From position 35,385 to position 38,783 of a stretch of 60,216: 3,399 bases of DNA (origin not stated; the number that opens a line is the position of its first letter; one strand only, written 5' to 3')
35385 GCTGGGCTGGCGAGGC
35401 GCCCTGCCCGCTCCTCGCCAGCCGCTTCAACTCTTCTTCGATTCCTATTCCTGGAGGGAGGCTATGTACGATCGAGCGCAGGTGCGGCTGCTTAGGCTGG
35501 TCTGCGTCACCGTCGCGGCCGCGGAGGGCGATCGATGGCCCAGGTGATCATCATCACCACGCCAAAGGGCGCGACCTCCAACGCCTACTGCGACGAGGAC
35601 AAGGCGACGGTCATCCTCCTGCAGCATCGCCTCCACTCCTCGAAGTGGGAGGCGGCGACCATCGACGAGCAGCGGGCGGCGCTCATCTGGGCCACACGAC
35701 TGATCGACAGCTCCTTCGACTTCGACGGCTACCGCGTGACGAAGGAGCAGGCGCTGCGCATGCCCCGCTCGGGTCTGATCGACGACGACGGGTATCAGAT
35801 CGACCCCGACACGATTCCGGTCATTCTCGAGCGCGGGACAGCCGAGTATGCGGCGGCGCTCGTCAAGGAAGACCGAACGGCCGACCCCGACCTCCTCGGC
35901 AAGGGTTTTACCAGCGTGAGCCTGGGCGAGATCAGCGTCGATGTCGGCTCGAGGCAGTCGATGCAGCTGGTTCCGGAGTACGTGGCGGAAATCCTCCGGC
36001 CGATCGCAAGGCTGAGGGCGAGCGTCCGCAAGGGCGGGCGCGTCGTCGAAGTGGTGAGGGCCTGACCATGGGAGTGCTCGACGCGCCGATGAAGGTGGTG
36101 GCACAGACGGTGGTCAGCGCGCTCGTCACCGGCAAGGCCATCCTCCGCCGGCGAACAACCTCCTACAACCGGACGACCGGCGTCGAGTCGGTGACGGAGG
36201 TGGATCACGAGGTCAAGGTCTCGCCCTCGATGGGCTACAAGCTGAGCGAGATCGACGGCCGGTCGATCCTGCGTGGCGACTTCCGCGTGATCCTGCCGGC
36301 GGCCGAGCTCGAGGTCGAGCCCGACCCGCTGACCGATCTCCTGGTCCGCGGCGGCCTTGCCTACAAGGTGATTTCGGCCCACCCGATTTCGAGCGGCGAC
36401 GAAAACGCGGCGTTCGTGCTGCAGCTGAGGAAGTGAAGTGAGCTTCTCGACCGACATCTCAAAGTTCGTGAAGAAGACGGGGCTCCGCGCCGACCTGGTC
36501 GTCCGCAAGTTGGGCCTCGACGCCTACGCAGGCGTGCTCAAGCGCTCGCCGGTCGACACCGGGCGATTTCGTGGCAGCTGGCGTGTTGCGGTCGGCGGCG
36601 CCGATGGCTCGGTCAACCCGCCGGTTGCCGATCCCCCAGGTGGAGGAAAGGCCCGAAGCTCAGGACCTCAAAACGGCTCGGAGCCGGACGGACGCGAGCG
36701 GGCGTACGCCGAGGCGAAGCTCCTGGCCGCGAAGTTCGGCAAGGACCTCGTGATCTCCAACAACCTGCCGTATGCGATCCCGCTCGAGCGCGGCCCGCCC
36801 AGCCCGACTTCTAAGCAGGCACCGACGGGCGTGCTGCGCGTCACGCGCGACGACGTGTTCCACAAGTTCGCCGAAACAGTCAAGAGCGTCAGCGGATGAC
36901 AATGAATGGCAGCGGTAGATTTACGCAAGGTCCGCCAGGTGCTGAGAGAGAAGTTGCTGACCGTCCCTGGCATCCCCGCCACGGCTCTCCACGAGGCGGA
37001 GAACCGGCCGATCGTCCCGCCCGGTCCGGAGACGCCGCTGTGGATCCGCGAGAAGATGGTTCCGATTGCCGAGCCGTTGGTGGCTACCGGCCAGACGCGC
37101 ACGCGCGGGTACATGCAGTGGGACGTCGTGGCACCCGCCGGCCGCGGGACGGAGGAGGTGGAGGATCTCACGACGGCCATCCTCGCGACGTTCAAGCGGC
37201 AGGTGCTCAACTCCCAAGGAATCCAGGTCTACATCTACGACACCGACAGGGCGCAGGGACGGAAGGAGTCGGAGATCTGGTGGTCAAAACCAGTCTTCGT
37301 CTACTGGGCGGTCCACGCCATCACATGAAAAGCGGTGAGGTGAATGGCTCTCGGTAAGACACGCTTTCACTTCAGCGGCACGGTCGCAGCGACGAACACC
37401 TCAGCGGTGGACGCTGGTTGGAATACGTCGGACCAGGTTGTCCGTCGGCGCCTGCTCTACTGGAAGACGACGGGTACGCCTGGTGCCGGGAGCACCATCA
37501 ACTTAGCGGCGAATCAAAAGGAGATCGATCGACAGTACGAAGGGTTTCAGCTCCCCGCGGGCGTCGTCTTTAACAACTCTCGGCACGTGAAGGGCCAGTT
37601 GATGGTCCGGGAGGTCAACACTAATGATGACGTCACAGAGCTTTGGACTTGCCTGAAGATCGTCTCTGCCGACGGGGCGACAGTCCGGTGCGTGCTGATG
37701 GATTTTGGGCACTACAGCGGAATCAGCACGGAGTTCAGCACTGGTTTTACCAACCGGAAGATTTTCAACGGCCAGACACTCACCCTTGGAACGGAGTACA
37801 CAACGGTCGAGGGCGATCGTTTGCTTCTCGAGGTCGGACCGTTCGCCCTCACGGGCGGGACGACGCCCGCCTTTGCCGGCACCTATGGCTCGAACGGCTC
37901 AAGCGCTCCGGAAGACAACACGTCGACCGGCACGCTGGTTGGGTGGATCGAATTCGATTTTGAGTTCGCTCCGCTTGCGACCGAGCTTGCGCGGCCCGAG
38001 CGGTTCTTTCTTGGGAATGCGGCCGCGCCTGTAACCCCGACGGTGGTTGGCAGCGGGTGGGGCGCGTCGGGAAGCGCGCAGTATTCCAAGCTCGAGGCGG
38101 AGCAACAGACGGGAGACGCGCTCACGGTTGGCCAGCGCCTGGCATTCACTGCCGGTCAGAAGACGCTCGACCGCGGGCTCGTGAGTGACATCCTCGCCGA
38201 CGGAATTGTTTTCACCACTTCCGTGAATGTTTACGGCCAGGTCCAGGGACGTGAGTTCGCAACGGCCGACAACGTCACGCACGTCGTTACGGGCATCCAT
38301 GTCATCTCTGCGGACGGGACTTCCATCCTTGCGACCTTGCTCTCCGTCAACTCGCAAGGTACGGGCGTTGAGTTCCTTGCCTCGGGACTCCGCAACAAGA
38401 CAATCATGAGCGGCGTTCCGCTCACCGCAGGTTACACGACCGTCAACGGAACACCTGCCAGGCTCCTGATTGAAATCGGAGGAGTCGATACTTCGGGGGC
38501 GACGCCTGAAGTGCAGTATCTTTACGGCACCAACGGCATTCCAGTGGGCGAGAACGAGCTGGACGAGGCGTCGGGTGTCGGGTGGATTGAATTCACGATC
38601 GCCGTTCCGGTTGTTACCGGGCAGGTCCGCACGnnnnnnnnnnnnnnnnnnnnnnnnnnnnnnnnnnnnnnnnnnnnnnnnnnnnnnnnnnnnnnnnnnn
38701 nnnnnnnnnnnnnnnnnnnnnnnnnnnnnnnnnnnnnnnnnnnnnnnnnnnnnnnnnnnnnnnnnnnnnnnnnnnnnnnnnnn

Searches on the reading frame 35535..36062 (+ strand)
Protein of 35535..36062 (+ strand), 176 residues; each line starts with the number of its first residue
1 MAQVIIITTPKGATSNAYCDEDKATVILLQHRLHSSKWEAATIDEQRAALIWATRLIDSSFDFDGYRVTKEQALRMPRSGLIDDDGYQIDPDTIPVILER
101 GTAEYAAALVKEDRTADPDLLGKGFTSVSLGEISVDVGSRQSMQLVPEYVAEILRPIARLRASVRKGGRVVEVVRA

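Call 4: search_protein_families(library=pfam, proteins=[window:35535-36062:+], max_evalue=0.1)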
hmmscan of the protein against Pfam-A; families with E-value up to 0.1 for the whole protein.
window:35535-36062:+ (176 aa): 1 family
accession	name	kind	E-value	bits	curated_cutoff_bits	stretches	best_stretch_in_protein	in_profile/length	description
PF20557.3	DnaT_2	-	5.6e-20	72.3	27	1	5-175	4-167/168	Putative DnaT-like ssDNA binding protein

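Call 5: search_protein_families(library=phrogs, proteins=[window:35535-36062:+], max_evalue=0.01)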
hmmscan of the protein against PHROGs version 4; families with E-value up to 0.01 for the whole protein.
window:35535-36062:+ (176 aa): 1 family
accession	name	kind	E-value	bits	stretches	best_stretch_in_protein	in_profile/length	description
phrog_477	-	connector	1.4e-24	88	1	1-164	5-171/220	head-tail adaptor Ad1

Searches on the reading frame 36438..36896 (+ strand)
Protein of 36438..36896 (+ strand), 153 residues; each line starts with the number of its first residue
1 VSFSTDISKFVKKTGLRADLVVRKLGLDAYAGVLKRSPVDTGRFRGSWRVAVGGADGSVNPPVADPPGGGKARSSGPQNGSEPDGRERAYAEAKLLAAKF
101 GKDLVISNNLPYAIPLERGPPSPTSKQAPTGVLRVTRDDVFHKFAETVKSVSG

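Call 4: search_protein_families(library=pfam, proteins=[window:36438-36896:+], max_evalue=0.1)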
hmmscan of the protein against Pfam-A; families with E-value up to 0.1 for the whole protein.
window:36438-36896:+ (153 aa): 1 family
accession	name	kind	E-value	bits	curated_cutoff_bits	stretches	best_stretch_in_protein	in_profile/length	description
PF04883.17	HK97-gp10_like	-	0.033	15.6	21.4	0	5-54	5-56/78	Bacteriophage HK97-gp10, putative tail-component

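Call 5: search_protein_families(library=phrogs, proteins=[window:36438-36896:+], max_evalue=0.01)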
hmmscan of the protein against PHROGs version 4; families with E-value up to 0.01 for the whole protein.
window:36438-36896:+ (153 aa): 5 families
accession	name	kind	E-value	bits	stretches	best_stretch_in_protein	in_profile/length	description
phrog_169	-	connector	1.6e-35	124.4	1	1-151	128-259/275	tail completion or Neck1 protein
phrog_17193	-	connector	6.9e-15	56.3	1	1-136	120-234/250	tail completion or Neck1 protein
phrog_23749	-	unknown function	3e-10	41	1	2-51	3-52/67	-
phrog_16336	-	unknown function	0.00026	22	1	33-148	88-166/223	-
phrog_5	-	connector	0.00048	21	1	7-149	105-202/239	tail completion or Neck1 protein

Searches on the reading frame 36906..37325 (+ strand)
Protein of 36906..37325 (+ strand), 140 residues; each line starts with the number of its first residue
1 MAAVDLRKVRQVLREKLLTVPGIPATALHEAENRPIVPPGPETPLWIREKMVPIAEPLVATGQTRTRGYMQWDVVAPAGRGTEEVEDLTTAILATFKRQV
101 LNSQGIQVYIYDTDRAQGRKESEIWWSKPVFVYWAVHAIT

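Call 4: search_protein_families(library=pfam, proteins=[window:36906-37325:+], max_evalue=0.1)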
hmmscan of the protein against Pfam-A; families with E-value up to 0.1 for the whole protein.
window:36906-37325:+ (140 aa): 1 family
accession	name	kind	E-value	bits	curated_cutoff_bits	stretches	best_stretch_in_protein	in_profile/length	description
PF13554.12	Phage_tail_terminator_5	-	7.8e-09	36.2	27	1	9-134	2-127/127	Phage tail terminator protein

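Call 5: search_protein_families(library=phrogs, proteins=[window:36906-37325:+], max_evalue=0.01)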
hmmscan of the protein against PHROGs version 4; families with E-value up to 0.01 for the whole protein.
window:36906-37325:+ (140 aa): 1 family
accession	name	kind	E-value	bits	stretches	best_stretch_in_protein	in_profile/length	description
phrog_179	-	connector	2e-12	48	1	1-137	13-149/162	tail terminator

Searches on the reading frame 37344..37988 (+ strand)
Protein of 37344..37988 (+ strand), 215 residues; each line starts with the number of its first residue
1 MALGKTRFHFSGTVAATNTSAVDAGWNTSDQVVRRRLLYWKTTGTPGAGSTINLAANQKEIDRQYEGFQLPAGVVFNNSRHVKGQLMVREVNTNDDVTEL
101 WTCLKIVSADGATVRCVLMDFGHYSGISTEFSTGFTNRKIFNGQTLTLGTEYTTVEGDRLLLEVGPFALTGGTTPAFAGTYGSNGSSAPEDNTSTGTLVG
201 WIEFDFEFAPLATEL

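Call 71: search_solved_structures(query=A5, max_evalue=10, show_alignments=1)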
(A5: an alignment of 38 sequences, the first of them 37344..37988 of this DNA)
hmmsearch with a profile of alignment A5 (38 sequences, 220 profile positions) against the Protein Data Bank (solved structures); distinct sequences matched with E-value up to 10: 1.
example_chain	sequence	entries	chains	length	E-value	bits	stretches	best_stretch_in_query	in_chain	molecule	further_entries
6jhu_A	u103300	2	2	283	0.33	13.6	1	101-166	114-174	Biotin/lipoate protein ligase-like protein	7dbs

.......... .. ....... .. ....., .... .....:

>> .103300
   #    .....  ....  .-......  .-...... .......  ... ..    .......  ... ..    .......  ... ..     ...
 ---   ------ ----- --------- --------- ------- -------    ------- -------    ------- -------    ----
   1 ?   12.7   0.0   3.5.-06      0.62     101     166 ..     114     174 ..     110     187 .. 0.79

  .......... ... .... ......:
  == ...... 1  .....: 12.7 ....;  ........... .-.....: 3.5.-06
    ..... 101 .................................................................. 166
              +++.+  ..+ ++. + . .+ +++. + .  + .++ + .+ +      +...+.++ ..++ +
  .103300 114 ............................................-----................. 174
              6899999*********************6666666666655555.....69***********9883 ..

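Call 78: search_protein_families(library=pfam, alignment_id=A5, max_evalue=0.05)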
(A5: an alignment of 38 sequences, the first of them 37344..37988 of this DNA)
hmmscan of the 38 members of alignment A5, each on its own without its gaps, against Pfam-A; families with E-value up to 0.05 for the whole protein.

A. member 1, window:37344-37988:+ (215 aa): 0 families

B. families by the number of members that match (of 38 scanned): 5 families
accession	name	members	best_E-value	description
PF14908.11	HU-CCDC81_euk_1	1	0.012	CCDC81 eukaryotic HU domain 1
PF00126.33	HTH_1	1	0.03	Bacterial regulatory helix-turn-helix protein, lysR family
PF04456.17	DUF503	1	0.031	Protein of unknown function (DUF503)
PF02369.22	Big_1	1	0.036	Bacterial Ig-like domain (group 1)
PF15534.11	Ntox35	1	0.049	Bacterial toxin 35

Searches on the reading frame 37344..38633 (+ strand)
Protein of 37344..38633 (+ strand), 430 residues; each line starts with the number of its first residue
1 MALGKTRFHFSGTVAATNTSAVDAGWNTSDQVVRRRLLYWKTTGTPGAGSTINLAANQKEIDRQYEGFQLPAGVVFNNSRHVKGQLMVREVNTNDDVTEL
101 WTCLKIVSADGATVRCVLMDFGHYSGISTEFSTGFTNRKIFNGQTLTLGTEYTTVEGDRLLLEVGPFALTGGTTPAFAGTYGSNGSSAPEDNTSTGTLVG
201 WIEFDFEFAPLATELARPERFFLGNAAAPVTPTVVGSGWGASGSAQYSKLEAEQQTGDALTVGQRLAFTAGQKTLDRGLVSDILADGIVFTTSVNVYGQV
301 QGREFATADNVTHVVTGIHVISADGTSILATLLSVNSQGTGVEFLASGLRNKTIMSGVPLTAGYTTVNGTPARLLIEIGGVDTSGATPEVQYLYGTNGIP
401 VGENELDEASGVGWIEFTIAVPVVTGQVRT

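Call 11: find_homologous_proteins(query=window:37344-38633:+, max_evalue=0.01)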
Query window:37344-38633:+ (430 aa): 3 proteins with E <= 0.01 among 8000 candidates.
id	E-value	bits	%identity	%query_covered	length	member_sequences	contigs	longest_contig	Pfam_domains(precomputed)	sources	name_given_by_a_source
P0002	2.5e-39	154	34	98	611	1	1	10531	-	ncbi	-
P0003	8.3e-23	99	40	46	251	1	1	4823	-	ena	-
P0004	3.4e-18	84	37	42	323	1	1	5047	-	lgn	-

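Call 20: find_encoding_contigs(protein=P0002, flank=6000, max_places=3)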
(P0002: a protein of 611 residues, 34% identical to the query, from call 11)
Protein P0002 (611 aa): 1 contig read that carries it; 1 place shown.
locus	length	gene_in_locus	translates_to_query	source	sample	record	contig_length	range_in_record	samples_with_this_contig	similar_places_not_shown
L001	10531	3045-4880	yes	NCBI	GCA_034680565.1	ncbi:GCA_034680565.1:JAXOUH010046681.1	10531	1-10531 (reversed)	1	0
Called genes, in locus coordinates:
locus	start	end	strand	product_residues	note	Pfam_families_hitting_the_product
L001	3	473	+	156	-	?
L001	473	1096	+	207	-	-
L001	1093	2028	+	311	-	-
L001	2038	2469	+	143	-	-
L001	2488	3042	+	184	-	-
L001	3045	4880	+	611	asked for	-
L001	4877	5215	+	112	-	-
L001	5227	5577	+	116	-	-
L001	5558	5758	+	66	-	-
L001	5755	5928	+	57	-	-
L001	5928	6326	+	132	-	-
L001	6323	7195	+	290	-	PF01471:PG_binding_1 (weak), PF01183:Glyco_hydro_25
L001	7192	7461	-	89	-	-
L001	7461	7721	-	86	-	-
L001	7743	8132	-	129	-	-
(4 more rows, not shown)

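Call 21: find_encoding_contigs(protein=P0004, flank=5000, max_places=3)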
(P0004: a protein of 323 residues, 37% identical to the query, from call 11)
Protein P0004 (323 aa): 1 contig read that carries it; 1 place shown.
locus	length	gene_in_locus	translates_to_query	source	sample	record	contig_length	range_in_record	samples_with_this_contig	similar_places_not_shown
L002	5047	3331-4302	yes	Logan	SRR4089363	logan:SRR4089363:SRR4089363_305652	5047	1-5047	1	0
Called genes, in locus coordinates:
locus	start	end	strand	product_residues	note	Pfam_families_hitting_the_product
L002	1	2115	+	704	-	?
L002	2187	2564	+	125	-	-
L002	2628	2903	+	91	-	-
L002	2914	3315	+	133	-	PF23140:Gp80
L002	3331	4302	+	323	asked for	-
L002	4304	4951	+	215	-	-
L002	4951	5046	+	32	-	?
